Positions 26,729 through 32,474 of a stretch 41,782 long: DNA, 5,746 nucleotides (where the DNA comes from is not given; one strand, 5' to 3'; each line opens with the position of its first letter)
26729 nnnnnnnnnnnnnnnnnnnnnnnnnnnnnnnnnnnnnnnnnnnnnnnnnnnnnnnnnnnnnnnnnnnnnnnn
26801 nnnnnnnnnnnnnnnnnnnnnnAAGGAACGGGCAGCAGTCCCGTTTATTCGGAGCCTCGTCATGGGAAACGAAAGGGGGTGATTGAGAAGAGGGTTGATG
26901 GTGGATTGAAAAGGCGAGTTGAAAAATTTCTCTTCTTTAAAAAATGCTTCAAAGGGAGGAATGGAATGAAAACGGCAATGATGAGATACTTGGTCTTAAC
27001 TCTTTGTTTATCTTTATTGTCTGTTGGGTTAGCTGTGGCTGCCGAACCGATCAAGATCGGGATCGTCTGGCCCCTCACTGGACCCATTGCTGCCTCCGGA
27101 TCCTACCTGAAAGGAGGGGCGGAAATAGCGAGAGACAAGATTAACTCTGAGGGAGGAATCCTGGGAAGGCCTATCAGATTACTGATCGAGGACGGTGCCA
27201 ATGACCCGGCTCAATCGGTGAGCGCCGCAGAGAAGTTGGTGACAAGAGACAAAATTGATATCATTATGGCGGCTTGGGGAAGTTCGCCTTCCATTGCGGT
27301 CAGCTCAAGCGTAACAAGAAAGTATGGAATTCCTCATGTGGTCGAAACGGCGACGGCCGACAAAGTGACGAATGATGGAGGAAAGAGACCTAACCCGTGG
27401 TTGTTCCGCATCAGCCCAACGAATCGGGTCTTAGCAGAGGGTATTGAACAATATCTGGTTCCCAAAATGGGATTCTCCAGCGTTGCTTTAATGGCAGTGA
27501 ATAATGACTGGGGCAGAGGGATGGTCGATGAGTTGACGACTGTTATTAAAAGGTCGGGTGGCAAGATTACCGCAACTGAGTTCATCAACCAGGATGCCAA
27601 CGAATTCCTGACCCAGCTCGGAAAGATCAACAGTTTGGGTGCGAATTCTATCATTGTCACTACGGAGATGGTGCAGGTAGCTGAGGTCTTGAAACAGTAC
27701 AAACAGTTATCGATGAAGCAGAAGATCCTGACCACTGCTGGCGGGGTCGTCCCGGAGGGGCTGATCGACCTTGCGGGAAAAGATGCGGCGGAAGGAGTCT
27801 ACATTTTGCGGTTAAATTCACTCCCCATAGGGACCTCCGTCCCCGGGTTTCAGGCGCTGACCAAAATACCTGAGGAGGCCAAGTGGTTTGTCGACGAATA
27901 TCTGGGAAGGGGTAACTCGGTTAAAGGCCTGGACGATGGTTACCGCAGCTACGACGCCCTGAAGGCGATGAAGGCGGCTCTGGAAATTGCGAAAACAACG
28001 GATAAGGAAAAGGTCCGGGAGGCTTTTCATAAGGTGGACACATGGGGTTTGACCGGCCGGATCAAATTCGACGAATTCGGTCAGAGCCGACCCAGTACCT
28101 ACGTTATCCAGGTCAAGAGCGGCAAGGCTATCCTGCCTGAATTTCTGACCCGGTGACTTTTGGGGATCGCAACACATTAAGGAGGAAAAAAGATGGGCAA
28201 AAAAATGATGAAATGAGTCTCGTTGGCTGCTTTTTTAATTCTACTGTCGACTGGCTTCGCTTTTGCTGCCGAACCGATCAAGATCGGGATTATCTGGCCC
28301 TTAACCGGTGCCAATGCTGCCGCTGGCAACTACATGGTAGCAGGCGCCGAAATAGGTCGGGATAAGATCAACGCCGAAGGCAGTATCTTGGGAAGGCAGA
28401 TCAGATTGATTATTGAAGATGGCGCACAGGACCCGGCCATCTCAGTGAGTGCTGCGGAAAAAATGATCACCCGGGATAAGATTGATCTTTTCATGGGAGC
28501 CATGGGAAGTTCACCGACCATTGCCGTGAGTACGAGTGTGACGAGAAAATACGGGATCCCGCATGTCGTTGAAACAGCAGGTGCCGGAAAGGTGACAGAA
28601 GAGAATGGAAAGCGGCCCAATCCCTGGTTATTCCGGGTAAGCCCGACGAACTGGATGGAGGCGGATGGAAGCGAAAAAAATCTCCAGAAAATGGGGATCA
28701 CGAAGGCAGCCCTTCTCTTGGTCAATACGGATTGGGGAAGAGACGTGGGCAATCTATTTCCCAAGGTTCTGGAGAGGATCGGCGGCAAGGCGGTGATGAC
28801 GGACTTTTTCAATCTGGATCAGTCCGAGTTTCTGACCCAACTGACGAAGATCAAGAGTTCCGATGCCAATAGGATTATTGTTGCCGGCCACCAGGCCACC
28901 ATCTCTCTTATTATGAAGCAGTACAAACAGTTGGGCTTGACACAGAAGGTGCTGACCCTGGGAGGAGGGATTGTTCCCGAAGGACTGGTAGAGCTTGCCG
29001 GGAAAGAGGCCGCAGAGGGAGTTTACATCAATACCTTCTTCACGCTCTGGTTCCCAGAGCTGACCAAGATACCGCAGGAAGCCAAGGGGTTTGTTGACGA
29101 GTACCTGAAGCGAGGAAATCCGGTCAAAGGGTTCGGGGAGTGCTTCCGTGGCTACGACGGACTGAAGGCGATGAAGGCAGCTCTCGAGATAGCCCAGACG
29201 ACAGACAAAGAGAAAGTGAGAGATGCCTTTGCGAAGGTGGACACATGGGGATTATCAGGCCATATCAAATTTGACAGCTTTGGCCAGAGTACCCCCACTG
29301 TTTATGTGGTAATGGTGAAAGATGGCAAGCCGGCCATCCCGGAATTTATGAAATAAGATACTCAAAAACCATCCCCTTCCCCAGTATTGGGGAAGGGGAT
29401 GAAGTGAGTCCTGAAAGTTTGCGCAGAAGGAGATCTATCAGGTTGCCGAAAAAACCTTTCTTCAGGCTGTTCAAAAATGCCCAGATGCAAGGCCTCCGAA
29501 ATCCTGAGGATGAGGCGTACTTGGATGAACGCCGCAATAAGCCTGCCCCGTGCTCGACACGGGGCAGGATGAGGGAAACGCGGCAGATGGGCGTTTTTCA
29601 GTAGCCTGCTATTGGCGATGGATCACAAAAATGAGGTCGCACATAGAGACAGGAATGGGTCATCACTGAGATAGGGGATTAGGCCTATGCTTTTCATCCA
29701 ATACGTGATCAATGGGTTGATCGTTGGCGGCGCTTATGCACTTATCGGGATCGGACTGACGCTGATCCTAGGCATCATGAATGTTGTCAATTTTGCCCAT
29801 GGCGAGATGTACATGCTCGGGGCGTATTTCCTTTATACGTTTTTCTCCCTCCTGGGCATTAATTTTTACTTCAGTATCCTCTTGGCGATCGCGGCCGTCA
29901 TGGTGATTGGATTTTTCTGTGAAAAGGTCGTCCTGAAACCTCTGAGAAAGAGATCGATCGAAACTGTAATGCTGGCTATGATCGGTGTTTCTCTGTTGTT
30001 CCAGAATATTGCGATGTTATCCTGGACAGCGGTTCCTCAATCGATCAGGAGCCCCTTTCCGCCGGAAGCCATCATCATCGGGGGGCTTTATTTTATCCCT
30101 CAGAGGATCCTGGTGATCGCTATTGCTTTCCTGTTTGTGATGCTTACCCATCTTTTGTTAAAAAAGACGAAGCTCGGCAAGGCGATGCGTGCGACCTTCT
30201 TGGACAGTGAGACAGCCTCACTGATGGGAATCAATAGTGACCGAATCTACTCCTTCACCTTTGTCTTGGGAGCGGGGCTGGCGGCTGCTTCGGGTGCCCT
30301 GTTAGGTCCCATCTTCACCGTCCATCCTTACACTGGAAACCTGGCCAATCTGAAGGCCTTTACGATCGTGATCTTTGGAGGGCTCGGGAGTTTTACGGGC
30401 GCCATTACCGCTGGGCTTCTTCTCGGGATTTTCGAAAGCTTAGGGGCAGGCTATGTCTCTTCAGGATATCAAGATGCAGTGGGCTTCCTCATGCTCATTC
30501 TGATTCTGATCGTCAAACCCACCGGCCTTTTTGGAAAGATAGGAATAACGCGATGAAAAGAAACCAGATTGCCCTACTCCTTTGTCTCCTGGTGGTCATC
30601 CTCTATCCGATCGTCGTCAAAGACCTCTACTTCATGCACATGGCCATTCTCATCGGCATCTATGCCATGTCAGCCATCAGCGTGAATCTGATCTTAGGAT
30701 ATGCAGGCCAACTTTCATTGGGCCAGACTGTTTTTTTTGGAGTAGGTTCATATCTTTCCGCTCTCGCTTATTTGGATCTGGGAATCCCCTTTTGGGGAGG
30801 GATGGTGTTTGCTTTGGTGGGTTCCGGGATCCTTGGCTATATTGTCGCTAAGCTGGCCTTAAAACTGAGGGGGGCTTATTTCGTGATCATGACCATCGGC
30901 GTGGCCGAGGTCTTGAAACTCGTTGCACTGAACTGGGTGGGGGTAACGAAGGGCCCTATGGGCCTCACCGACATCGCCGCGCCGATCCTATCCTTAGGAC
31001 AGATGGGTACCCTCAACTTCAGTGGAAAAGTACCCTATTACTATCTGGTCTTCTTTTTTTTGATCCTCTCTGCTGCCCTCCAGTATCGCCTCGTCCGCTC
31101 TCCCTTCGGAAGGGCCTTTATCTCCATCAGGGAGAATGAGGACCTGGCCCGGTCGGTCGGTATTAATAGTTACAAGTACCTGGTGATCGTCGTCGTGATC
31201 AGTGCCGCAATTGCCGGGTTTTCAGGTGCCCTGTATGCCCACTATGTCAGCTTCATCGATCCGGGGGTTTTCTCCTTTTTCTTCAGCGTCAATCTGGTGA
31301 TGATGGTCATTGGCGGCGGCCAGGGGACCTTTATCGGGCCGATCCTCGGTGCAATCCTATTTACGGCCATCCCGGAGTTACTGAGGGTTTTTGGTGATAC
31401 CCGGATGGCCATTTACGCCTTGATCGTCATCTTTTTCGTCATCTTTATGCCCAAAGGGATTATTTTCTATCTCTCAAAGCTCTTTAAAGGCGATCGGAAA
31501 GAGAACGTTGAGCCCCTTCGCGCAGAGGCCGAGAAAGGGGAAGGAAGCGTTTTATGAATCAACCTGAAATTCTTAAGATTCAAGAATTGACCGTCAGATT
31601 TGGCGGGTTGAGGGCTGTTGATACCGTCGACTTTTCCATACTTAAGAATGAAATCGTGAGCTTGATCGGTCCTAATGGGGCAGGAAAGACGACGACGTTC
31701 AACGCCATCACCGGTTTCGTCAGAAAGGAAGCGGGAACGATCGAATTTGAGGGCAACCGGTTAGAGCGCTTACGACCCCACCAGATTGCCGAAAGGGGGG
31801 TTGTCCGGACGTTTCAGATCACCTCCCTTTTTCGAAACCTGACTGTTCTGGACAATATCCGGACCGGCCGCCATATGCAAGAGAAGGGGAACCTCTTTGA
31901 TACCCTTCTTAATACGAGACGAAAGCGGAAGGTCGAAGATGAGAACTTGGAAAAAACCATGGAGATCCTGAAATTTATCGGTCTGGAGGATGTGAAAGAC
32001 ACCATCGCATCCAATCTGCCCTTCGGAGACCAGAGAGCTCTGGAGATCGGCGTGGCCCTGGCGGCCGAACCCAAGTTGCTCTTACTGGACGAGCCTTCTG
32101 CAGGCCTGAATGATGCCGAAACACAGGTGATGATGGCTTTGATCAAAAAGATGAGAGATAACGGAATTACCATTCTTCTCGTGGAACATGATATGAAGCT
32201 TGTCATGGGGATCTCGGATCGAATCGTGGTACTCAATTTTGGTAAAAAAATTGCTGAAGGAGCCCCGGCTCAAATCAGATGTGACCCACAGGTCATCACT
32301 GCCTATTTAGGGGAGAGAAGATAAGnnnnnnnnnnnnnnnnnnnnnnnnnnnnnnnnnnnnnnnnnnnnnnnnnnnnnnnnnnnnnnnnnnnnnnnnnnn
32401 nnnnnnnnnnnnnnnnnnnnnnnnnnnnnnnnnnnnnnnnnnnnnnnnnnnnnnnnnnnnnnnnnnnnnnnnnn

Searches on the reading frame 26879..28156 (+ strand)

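Call 12: search_protein_families(library=pfam, proteins=[window:26879-28156:+], max_evalue=0.0001)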
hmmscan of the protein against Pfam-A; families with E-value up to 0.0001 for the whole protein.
window:26879-28156:+ (425 aa): 3 families
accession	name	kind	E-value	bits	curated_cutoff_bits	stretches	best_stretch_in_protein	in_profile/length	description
PF13458.12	Peripla_BP_6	-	1.4e-55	189.8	31.7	1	57-415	1-341/343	Periplasmic binding protein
PF01094.35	ANF_receptor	-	7.4e-28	98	25.4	1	81-413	6-351/353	Receptor family ligand binding region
PF13433.12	Peripla_BP_5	-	4.9e-22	79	27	2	58-144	1-87/363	Periplasmic binding protein domain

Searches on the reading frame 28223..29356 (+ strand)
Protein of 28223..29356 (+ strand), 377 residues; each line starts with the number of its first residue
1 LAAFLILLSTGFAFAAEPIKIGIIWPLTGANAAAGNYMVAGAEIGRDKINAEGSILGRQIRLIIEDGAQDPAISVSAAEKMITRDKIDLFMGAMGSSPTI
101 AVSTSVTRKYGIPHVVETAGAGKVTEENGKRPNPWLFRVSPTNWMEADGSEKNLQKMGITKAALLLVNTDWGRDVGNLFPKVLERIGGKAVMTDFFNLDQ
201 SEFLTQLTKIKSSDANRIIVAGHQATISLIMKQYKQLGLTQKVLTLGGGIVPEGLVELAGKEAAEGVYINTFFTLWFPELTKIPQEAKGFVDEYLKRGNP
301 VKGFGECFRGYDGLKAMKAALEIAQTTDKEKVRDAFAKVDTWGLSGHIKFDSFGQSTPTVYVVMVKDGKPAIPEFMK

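Call 12: search_protein_families(library=pfam, proteins=[window:28223-29356:+], max_evalue=0.0001)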
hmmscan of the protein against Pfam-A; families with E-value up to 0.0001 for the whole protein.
window:28223-29356:+ (377 aa): 3 families
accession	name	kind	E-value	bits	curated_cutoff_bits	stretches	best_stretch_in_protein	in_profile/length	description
PF13458.12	Peripla_BP_6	-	5.9e-61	207.5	31.7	1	18-369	1-343/343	Periplasmic binding protein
PF01094.35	ANF_receptor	-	8.2e-22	78.2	25.4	1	47-366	11-351/353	Receptor family ligand binding region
PF13433.12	Peripla_BP_5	-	2.1e-21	76.9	27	2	19-103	1-85/363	Periplasmic binding protein domain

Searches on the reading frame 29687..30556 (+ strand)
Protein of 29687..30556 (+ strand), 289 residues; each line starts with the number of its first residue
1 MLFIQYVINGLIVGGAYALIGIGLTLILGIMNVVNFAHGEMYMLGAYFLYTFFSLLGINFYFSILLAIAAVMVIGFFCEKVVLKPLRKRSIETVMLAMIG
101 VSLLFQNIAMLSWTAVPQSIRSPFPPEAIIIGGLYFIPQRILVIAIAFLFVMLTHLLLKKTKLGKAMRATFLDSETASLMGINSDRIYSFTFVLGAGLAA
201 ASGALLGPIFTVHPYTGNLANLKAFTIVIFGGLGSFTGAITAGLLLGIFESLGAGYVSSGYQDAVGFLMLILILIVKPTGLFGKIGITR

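Call 28: search_protein_families(library=pfam, proteins=[window:29687-30556:+], max_evalue=0.001)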
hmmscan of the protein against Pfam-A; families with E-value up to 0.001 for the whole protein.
window:29687-30556:+ (289 aa): 1 family
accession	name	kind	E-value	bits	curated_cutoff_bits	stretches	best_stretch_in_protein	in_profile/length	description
PF02653.21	BPD_transp_2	-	1.7e-42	145.8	26.8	1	7-274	2-269/269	Branched-chain amino acid transport system / permease component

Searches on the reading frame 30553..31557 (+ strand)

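Call 28: search_protein_families(library=pfam, proteins=[window:30553-31557:+], max_evalue=0.001)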
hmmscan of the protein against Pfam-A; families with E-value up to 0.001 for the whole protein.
window:30553-31557:+ (334 aa): 1 family
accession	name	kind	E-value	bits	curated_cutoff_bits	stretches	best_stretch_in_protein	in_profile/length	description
PF02653.21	BPD_transp_2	-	8.2e-43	146.9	26.8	1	30-297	5-265/269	Branched-chain amino acid transport system / permease component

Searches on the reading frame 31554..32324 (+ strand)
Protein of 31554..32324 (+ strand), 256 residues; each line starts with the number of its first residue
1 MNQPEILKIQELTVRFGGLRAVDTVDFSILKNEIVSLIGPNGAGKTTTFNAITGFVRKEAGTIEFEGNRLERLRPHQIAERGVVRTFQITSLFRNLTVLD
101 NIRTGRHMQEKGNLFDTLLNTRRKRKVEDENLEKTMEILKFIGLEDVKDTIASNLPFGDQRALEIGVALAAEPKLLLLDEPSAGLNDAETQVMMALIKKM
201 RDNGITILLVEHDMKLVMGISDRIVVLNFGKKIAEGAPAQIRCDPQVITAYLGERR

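Call 28: search_protein_families(library=pfam, proteins=[window:31554-32324:+], max_evalue=0.001)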
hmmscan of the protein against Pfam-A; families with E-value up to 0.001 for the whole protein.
window:31554-32324:+ (256 aa): 6 families
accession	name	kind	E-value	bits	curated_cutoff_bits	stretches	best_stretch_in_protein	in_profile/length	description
PF00005.33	ABC_tran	-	7.2e-27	95.1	25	1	23-182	2-136/137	ABC transporter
PF12399.14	BCA_ABC_TP_C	-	4.7e-12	45.7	25.5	1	231-255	1-25/27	Branched-chain amino acid ATP-binding cassette transporter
PF13304.12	AAA_21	-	4.2e-08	34.1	27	0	126-186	220-272/304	AAA domain, putative AbiEii toxin, Type IV TA system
PF13476.12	AAA_23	-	8.5e-06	27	27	1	23-115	14-87/201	AAA domain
PF02463.25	SMC_N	-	2.4e-05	24.3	40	1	31-219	23-204/220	RecF/RecN/SMC N terminal domain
PF13604.12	AAA_30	-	0.00041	20.6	27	0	34-64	20-50/191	AAA domain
